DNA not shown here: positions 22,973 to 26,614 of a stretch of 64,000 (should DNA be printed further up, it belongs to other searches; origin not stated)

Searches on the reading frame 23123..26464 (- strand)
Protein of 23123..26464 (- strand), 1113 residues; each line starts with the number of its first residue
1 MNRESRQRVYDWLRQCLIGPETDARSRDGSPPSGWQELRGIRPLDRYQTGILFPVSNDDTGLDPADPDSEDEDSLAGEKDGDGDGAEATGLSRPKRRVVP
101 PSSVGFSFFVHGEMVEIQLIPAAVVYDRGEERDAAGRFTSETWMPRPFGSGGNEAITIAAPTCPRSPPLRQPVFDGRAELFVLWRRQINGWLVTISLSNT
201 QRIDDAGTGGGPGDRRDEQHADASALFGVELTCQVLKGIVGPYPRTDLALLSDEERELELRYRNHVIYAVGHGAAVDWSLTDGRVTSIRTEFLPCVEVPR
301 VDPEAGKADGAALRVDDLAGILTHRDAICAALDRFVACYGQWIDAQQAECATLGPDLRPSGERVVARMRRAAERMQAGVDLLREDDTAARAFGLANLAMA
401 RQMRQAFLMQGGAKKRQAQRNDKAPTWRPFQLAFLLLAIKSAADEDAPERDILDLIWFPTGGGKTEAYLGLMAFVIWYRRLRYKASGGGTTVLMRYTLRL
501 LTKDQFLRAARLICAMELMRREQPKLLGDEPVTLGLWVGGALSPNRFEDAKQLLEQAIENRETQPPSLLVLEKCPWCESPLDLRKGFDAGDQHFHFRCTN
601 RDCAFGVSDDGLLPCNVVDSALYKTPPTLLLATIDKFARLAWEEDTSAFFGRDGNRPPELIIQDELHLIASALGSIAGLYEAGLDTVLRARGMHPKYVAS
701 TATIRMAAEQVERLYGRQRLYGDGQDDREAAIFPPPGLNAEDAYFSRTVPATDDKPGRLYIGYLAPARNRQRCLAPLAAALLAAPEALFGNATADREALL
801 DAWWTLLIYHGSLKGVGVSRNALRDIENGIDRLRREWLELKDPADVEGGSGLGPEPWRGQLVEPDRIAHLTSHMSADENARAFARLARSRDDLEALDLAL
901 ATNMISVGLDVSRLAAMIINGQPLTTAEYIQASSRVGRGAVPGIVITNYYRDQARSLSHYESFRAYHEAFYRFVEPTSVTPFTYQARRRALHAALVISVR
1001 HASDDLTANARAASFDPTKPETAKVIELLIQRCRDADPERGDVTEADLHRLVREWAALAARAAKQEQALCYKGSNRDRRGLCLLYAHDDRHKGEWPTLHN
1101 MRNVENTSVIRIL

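Call 95: search_protein_families(library=pfam, proteins=[window:23123-26464:-], max_evalue=0.01)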
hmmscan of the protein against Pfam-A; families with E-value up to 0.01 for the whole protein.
window:23123-26464:- (1113 aa): 1 family
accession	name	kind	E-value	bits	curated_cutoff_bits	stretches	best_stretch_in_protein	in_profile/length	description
PF00271.37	Helicase_C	-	3.9e-07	30.7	23.5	1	866-938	41-108/110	Helicase conserved C-terminal domain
